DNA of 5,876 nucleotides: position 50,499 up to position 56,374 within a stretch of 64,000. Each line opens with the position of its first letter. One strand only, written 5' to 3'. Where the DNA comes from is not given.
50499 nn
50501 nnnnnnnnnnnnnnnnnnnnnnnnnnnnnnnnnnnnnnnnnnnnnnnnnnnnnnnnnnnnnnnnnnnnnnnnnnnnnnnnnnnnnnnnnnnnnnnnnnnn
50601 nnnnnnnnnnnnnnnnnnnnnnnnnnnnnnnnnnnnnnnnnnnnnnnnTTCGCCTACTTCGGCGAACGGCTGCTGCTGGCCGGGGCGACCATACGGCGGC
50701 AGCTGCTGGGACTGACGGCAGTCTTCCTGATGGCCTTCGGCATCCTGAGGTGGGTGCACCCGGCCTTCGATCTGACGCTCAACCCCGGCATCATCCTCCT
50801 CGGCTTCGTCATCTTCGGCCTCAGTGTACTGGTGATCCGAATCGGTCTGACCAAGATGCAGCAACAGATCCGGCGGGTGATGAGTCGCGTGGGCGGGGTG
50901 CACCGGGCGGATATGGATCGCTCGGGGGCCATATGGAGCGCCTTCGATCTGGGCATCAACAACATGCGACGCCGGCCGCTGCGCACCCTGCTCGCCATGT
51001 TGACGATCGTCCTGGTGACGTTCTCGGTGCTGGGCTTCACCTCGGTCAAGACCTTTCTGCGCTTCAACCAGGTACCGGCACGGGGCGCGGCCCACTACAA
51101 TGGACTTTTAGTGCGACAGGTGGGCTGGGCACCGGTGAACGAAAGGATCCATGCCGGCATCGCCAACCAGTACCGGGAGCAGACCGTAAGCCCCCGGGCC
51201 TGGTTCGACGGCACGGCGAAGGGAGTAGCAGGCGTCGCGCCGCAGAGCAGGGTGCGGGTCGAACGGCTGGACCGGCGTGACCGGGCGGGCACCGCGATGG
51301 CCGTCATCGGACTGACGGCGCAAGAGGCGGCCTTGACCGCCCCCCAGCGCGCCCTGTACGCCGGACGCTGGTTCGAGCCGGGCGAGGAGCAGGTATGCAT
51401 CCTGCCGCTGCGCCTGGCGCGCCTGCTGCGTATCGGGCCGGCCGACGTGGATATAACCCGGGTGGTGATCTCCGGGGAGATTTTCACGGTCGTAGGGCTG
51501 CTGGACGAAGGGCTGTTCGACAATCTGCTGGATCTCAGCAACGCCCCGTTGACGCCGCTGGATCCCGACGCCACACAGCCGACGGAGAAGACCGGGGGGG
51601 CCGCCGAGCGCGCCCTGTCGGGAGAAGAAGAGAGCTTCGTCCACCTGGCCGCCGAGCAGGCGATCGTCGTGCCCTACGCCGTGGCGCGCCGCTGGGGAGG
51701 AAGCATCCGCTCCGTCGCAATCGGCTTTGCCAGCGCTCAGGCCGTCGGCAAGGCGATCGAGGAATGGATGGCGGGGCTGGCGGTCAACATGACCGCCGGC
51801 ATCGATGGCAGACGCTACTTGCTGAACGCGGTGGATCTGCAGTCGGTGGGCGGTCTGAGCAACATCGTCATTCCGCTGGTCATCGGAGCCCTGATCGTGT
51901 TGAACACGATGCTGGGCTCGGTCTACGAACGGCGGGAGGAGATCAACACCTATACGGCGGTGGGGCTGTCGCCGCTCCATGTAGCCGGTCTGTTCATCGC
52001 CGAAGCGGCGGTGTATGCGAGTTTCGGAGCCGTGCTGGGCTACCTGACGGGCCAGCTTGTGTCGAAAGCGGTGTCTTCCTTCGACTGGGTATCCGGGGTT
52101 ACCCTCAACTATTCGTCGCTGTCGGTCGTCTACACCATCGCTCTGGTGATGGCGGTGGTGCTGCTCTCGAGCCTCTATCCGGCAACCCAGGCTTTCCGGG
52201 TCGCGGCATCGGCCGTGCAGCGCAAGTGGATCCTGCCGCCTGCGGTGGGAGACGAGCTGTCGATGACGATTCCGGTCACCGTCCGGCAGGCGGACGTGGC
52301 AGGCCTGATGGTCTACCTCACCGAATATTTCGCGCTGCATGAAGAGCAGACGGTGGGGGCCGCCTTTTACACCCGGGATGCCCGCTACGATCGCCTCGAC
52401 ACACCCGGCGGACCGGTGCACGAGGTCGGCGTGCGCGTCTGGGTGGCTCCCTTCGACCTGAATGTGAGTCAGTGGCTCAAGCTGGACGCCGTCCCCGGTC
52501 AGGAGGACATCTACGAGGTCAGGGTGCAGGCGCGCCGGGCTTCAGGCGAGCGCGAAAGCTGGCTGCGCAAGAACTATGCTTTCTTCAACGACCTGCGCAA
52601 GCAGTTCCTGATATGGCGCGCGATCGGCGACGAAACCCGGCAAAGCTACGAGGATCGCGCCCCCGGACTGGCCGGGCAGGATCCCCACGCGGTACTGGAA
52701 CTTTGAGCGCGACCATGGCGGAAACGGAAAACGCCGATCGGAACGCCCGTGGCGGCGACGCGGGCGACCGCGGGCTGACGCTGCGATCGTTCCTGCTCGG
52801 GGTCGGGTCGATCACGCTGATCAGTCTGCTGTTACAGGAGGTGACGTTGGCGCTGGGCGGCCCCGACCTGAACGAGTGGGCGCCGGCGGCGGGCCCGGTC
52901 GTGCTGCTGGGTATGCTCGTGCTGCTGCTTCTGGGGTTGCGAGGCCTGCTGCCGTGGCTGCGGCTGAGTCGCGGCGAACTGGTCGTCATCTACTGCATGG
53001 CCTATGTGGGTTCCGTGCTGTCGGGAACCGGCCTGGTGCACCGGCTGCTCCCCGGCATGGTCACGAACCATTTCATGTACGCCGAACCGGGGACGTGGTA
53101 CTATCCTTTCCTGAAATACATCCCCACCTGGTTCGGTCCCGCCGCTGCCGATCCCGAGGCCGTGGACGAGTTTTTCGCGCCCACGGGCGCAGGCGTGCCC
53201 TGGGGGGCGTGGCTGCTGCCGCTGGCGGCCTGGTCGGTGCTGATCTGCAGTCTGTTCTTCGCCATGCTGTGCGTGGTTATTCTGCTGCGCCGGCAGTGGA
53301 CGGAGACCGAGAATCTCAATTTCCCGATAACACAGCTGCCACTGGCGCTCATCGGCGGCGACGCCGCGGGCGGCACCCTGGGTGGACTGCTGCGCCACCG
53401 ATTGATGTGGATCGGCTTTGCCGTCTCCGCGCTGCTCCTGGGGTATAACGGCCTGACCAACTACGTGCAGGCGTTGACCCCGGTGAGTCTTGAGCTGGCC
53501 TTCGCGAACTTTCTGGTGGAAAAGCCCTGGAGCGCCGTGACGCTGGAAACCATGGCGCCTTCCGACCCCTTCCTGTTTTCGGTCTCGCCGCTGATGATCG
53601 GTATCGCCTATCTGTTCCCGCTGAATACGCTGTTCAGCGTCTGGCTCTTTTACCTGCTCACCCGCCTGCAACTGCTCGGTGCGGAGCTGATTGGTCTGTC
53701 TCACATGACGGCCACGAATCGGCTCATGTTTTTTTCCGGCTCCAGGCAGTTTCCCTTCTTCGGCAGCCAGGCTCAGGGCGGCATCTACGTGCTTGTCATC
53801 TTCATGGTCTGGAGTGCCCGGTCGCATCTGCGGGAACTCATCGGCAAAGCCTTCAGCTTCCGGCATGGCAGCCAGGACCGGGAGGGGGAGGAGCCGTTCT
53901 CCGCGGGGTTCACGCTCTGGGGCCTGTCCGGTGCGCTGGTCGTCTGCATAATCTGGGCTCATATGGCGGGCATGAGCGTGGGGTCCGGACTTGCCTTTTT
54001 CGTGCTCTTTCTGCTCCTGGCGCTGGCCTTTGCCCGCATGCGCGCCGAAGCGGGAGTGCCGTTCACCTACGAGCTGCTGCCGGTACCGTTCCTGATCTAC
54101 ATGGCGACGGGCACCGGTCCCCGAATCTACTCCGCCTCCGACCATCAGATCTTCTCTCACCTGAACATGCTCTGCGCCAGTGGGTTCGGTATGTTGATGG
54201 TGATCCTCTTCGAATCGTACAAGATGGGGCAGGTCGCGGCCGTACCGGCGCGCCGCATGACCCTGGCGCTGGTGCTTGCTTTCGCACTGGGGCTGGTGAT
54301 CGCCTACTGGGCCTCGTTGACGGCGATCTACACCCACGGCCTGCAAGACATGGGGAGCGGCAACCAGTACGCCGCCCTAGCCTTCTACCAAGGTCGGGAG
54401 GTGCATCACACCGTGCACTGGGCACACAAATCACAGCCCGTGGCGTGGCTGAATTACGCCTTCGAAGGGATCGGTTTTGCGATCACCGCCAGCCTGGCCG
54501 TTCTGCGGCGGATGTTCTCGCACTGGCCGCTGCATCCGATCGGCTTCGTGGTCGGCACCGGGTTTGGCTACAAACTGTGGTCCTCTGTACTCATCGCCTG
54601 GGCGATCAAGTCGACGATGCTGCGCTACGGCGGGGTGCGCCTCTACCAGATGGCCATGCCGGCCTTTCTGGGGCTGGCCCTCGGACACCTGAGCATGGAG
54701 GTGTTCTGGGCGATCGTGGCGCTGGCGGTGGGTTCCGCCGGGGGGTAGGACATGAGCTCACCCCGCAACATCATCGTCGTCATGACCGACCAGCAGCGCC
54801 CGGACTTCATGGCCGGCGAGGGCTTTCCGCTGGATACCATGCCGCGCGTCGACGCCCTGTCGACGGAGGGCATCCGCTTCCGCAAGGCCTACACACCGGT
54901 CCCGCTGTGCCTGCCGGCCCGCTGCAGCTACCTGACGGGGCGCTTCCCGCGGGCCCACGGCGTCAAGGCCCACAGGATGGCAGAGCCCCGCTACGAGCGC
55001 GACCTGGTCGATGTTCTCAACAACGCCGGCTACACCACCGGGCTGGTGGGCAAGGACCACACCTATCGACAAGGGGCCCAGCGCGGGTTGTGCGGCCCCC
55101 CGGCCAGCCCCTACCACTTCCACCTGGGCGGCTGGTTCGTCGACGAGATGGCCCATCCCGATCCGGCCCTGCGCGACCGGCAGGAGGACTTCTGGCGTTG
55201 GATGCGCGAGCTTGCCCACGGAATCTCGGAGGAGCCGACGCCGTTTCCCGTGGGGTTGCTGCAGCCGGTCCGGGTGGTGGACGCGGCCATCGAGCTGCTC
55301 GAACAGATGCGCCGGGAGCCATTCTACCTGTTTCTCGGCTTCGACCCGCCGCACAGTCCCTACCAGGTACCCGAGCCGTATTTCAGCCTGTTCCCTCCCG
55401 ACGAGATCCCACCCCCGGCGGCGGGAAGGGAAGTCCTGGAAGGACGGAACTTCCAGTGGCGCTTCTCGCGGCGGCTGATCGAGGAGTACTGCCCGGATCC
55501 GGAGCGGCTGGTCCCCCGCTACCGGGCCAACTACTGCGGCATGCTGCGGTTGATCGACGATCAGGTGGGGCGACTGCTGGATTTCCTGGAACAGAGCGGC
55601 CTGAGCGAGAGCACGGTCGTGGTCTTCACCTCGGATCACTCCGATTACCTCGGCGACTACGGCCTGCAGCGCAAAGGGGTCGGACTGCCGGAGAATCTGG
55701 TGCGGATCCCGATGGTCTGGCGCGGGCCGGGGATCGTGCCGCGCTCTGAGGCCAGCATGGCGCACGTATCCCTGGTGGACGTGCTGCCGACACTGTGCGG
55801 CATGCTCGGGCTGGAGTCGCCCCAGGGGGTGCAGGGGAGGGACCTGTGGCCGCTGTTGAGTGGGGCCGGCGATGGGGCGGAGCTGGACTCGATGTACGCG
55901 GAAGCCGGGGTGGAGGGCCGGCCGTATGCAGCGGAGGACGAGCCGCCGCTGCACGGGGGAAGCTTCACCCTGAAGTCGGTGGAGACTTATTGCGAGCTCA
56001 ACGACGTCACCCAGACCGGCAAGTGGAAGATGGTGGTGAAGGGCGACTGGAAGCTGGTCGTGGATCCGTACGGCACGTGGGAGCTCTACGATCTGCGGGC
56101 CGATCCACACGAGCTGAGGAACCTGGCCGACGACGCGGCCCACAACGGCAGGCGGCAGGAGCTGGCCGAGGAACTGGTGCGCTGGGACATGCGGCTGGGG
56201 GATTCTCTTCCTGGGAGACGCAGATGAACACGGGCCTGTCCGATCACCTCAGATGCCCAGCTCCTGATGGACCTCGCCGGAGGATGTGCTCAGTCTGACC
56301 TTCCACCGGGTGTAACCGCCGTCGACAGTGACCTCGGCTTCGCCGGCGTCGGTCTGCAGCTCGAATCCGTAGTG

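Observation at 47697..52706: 1669-aa single polypeptide fusing an M28/PA peptidase-like ectodomain to a MacB/FtsX-type mechanotransmission permease, with no ATPase in the neighbourhood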

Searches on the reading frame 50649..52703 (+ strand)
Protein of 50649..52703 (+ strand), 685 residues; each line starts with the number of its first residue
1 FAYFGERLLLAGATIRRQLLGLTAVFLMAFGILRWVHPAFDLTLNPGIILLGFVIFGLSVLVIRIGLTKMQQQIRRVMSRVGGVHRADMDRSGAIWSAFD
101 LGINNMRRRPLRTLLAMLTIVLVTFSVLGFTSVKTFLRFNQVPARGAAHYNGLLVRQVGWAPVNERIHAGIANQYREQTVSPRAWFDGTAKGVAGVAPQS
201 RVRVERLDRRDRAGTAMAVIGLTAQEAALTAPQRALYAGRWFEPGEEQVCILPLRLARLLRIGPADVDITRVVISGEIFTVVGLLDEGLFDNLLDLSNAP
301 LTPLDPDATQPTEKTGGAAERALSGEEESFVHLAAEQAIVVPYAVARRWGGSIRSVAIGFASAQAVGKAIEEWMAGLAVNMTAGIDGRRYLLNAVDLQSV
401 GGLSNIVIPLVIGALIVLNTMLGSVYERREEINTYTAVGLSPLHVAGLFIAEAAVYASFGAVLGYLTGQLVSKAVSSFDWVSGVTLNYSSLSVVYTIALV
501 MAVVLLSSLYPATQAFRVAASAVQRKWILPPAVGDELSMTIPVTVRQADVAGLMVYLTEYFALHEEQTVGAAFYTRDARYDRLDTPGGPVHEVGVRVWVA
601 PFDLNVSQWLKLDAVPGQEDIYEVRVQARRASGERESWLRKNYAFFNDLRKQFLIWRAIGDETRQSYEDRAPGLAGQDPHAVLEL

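Call 46: predict_structure(alignment_id=A2)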
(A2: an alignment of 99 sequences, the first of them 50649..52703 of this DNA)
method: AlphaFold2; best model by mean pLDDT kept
length: 685 residues; sequences in the alignment: 99
mean_pLDDT: 84.5   pTM: 0.55
mean pLDDT of the five models: 84.5, 84.4, 81.1, 80.8, 78.6
residues with pLDDT >= 90: 301; 70-90: 288; 50-70: 83; < 50: 13
segments of 3 or more residues with pLDDT < 50: 87-89, 192-196
pLDDT, mean of each block of 10 residues (from residue 1): 76 79 87 80 76 81 76 61 52 66 80 87 83 59 91 92 91 94 84 51 92 93 97 97 97 98 97 95 98 94 91 63 74 96 95 96 94 73 94 64 75 89 90 74 85 87 85 81 61 81 93 90 71 95 88 95 77 89 92 95 89 91 95 94 90 81 88 85 73
secondary structure, 60 per line:
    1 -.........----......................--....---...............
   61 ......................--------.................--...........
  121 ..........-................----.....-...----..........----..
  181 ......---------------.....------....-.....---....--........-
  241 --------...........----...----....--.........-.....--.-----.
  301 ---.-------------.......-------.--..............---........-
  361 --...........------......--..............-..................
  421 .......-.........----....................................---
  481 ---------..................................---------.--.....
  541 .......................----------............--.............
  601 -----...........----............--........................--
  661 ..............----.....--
elements in order (helices of 4 or more, strands of 3 or more residues): H2-10 H15-36 H39-42 H46-82 H91-107 H110-130 E132-147 E152-156 H165-174 E179-186 E202-206 E213-216 E218-222 H226-229 H232-235 E236-239 E249-253 H254-259 E271-274 E277-285 H287-291 H318-324 E338-342 H343-348 E352-359 H363-373 E380-385 E388-401 H403-427 H429-437 H442-477 H490-523 E536-546 H547-563 E574-585 E588-600 E606-616 E621-632 H635-658 H661-674 H679-683

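Call 50: fold_search(model_id=the predicted structure, library=pdb)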
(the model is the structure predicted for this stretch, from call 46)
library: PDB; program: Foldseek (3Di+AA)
matches with E <= 10: 977; with E <= 0.001: 26
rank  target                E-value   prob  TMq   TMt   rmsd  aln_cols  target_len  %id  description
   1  5gko_A                6.1e-12  1.00  0.27  0.28  15.0       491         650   16  Crystal structure of tripartite-type ABC transporter, MacB from Acinetobacter baumannii (released 2017-11-15)
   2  5nik_J                1.2e-10  1.00  0.25  0.27  16.6       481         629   16  Structure of the MacAB-TolC ABC-type tripartite multidrug efflux pump (released 2017-05-24)
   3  5lj7_B                3.2e-10  1.00  0.24  0.27  15.5       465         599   16  Structure of Aggregatibacter actinomycetemcomitans MacB bound to ATP (P21) (released 2017-11-15)
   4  5lil_B                3.7e-10  1.00  0.24  0.27  15.6       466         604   17  Structure of Aggregatibacter actinomycetemcomitans MacB bound to ATPyS (P21) (released 2017-11-15)
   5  9rlc_E                3.8e-10  1.00  0.23  0.35  17.9       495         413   13  LolCDE complex with Lpp lipoprotein (released 2026-01-21)
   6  9rld_E                5.9e-10  1.00  0.23  0.35  17.5       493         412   13  LolCDE complex with Lpp lipoprotein (released 2026-01-21)
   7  5xu1_M                3.3e-09  1.00  0.24  0.39  17.8       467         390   15  Structure of a non-canonical ABC transporter from Streptococcus pneumoniae R6 (released 2018-01-24)
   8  9rli_E                4.6e-09  1.00  0.22  0.36  17.7       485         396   14  LolCDEdelta(235-252) complex with Pal lipoprotein (released 2026-01-21)
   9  7w7a_J                5.3e-09  1.00  0.22  0.42  16.7       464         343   12  Heme exporter in complex with Mn-containing protoporphyrin IX, Mn-anomalous data (released 2022-06-22)
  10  9rld_C                1.1e-08  1.00  0.22  0.35  18.0       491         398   15  LolCDE complex with Lpp lipoprotein (released 2026-01-21)
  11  5lj7_A                1.4e-08  1.00  0.24  0.27  14.9       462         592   16  Structure of Aggregatibacter actinomycetemcomitans MacB bound to ATP (P21) (released 2017-11-15)
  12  7mdx_A                1.9e-08  1.00  0.21  0.35  18.3       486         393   16  LolCDE nucleotide-free (released 2021-08-11)
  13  7w78_B                3.8e-08  1.00  0.20  0.38  17.6       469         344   14  Heme exporter HrtBA in complex with Mg-AMPPNP (released 2022-06-22)
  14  9gvk_C                6.8e-08  1.00  0.23  0.37  17.5       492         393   17  Cryo-EM structure of endogenous ATP-bound LolCDE with LolD-E171Q mutations in nanodiscs (released 2025-01-08)
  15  9o9x_C                6.8e-08  1.00  0.23  0.34  16.3       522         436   15  ytrEF nucleotide-free conformation (released 2025-10-15)
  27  5c59_C                1.3e-03  1.00  0.17  0.53   6.7       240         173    8  Crystal structure of the periplasmic region of MacB from E. coli (released 2016-06-22)
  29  5c59_A                2.3e-03  1.00  0.16  0.50   7.0       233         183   12  Crystal structure of the periplasmic region of MacB from E. coli (released 2016-06-22)
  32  5lj8_B                9.0e-03  1.00  0.15  0.44   8.4       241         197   12  Structure of the E. coli MacB periplasmic domain (P21) (released 2017-11-15)
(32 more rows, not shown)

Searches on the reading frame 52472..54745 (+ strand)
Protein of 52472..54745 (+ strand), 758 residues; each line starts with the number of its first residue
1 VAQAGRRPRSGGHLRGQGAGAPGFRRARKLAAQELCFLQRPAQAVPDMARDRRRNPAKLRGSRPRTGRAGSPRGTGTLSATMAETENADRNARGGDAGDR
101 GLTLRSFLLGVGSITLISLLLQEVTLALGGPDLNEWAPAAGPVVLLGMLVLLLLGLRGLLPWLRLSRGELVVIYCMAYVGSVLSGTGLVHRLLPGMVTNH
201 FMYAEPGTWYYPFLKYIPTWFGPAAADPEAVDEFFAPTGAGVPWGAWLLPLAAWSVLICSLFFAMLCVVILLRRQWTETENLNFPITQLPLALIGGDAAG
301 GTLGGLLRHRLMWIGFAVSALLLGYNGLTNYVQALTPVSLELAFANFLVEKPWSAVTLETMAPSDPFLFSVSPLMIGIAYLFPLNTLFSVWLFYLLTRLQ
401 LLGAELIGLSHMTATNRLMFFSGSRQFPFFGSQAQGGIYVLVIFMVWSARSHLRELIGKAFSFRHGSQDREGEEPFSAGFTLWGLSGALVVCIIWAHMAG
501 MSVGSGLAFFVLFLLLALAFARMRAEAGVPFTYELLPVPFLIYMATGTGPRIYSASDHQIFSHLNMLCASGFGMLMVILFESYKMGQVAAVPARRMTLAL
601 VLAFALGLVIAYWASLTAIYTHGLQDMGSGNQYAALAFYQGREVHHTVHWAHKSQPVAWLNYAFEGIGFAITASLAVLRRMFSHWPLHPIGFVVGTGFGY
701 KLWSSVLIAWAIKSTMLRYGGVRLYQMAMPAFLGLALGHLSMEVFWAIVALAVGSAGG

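Call 7: search_protein_families(library=pfam, proteins=[window:52472-54745:+], max_evalue=0.01)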
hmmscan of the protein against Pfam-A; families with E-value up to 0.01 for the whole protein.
window:52472-54745:+ (758 aa): 2 families
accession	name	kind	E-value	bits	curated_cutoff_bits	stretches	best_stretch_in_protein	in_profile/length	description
PF20581.3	DUF6785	-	6.2e-107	358.6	25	1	103-623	1-498/498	Family of unknown function (DUF6785)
PF20580.3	DUF6784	-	9.9e-25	87.1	26.4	1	664-753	3-93/101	Domain of unknown function (DUF6784)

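Call 30: search_solved_structures(query=window:52715-54745:+, max_evalue=1)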
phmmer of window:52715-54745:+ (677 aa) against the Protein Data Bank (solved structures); distinct sequences matched with E-value up to 1: 0.

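Call 38: search_protein_families(library=ncbifam, proteins=[window:52715-54745:+], max_evalue=1)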
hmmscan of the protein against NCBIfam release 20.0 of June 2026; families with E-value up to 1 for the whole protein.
window:52715-54745:+ (677 aa): 0 families

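Call 39: search_protein_families(library=pfam, proteins=[window:52715-54745:+], max_evalue=10)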
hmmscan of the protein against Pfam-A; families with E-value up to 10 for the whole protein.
window:52715-54745:+ (677 aa): 3 families
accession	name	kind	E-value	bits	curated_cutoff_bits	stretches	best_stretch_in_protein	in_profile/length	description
PF20581.3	DUF6785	-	4.3e-107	359.1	25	1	22-542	1-498/498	Family of unknown function (DUF6785)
PF20580.3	DUF6784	-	8e-25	87.4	26.4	1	583-672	3-93/101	Domain of unknown function (DUF6784)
PF22002.1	MTLN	-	0.16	12.3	27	1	509-534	3-28/56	Mitoregulin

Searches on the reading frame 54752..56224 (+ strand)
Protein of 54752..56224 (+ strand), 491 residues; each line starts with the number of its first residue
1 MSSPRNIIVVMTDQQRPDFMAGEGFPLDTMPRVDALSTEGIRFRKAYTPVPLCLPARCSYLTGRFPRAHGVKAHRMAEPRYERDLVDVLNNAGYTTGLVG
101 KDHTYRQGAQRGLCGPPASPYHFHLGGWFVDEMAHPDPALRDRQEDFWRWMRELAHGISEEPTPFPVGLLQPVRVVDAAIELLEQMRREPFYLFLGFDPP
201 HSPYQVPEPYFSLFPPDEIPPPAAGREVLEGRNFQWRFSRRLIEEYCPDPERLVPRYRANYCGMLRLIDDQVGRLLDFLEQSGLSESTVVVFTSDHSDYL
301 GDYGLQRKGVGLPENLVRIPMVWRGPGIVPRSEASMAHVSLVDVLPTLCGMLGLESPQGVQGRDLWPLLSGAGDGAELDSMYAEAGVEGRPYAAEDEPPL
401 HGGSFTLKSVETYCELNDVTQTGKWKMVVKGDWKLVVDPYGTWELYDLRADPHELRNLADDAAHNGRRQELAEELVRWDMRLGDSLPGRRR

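Call 7: search_protein_families(library=pfam, proteins=[window:54752-56224:+], max_evalue=0.01)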
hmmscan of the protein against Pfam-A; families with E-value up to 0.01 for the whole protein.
window:54752-56224:+ (491 aa): 3 families
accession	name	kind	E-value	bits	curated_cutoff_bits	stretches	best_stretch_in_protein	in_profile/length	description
PF00884.28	Sulfatase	-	3.5e-43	148.5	25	1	5-353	1-300/301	Sulfatase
PF16347.10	SGSH_C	-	2.9e-13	50.7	29.3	2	413-477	84-150/154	N-sulphoglucosamine sulphohydrolase, C-terminal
PF01663.27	Phosphodiest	-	8.7e-10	39.1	23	2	8-91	2-81/342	Type I phosphodiesterase / nucleotide pyrophosphatase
